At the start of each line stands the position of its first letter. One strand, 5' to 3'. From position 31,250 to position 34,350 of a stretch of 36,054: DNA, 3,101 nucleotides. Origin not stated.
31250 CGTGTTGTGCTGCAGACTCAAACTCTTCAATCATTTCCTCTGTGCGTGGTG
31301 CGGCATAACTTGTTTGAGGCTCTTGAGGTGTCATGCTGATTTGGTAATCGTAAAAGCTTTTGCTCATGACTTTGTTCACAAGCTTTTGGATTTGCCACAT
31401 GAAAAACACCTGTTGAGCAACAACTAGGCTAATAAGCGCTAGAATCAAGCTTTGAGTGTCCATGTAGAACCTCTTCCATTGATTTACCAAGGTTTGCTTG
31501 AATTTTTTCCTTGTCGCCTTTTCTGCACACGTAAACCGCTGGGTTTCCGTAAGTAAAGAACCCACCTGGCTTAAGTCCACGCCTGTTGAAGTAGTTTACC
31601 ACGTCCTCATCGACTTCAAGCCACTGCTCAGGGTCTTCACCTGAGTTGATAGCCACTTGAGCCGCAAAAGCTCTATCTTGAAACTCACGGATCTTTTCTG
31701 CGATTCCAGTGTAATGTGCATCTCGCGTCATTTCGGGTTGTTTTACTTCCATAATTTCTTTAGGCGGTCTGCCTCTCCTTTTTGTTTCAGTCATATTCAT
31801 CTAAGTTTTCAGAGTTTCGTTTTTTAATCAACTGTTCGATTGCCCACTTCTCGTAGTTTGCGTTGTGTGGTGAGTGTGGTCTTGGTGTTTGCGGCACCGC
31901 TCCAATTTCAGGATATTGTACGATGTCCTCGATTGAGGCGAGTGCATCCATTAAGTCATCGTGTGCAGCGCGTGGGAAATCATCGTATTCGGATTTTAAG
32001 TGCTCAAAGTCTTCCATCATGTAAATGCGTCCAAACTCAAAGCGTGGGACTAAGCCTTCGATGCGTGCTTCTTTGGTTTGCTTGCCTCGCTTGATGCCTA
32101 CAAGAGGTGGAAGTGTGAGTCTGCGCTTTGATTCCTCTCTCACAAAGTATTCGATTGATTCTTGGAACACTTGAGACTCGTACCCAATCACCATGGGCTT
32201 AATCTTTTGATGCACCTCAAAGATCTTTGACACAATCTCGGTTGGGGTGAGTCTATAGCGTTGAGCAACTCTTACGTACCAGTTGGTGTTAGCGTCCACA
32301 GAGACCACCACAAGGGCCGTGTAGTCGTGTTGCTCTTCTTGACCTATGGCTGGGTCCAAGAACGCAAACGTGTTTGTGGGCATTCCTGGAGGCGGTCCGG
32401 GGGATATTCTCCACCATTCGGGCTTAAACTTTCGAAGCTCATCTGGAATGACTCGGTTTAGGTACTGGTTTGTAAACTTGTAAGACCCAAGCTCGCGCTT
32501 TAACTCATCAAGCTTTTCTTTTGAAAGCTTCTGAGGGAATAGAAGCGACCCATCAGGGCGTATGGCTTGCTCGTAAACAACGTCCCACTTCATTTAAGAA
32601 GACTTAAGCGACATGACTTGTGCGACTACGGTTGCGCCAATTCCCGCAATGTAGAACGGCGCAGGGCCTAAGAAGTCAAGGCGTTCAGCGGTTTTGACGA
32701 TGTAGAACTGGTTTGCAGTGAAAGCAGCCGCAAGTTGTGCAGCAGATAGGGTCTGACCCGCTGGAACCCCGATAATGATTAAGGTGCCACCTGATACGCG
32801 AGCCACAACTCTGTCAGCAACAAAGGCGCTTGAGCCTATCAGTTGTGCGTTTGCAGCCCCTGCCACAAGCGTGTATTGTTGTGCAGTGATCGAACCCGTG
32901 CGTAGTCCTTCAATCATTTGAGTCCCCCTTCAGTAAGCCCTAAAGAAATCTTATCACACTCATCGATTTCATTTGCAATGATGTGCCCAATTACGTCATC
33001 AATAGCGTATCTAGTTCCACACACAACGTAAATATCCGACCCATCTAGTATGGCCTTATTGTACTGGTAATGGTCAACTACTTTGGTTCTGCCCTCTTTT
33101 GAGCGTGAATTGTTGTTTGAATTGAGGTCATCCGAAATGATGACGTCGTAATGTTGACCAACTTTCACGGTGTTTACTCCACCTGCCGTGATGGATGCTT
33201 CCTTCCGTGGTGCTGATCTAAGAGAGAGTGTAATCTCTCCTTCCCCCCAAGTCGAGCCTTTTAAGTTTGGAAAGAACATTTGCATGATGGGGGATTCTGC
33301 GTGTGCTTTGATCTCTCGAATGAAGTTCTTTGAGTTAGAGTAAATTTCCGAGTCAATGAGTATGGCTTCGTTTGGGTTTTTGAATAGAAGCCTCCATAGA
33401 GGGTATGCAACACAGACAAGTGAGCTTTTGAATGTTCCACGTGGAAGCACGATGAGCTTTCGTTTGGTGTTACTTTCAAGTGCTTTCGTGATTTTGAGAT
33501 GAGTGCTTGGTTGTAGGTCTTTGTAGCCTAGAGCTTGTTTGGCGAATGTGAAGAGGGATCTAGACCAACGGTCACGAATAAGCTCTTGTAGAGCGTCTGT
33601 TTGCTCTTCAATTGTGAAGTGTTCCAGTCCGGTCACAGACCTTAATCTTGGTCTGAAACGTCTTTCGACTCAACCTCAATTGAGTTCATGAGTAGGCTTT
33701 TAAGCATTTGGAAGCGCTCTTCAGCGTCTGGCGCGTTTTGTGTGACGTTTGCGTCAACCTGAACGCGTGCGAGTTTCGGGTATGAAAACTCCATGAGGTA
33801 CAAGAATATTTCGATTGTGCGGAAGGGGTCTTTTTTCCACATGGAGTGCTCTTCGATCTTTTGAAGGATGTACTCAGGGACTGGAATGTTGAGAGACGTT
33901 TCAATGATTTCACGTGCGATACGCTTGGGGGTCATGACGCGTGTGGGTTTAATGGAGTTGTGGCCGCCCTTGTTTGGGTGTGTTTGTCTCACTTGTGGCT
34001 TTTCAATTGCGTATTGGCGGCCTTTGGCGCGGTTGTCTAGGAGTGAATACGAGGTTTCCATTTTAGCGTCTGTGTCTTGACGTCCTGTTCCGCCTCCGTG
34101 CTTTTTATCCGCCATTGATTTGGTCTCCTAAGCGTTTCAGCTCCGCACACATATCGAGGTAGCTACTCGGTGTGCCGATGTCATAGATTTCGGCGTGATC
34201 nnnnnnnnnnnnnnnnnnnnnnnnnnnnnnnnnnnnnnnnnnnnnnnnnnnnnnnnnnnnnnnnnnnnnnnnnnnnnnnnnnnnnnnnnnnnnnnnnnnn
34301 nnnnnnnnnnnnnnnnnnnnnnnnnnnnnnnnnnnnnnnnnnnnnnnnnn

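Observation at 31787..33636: Large terminase split into two ORFs inside the ATPase domain by a tightly nested 107-aa Ala/Gly-rich gene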

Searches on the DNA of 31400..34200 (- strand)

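Call 7: search_rna_families(source=window, start=32300, end=33200, threshold=evalue, max_evalue=10, show_alignments=3)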
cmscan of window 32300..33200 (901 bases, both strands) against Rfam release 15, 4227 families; matches with E-value up to 10: 1.
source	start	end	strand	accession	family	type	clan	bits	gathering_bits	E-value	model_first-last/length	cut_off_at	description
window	32768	32816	+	RF01123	sR35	Gene; snRNA; snoRNA; CD-box;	-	12.7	60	2.5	1-57/57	no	Small nucleolar RNA sR35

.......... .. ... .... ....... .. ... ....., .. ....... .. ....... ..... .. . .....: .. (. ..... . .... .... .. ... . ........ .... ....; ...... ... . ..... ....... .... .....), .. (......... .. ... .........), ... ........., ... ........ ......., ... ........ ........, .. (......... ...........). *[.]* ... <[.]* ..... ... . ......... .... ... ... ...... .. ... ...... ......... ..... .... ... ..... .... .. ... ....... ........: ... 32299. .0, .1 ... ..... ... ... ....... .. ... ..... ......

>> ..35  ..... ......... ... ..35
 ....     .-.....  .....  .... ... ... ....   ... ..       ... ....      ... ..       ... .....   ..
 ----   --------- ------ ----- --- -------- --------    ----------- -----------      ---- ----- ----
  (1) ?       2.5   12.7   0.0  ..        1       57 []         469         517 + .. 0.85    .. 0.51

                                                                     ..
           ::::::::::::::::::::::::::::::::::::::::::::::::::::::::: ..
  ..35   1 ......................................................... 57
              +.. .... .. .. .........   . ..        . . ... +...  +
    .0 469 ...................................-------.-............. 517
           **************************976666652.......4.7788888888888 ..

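Call 9: search_dna_similar(query=window:31400-34200:-, collection=phages, mode=distant, max_rows=30)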
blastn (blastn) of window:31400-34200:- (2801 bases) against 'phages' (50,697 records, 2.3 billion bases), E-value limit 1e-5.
No match.

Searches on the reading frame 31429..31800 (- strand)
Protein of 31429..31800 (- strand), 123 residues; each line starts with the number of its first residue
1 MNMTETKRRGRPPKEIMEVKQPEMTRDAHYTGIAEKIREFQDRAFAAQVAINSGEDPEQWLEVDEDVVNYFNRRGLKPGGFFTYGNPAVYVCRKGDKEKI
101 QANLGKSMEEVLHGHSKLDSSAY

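Call 92: search_protein_families(library=pfam, proteins=[window:31429-31800:-], max_evalue=0.01)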
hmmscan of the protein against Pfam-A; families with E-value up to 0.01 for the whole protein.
window:31429-31800:- (123 aa): 0 families

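Call 98: search_protein_families(library=phrogs, proteins=[window:31429-31800:-], max_evalue=0.001)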
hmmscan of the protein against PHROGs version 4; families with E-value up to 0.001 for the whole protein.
window:31429-31800:- (123 aa): 0 families
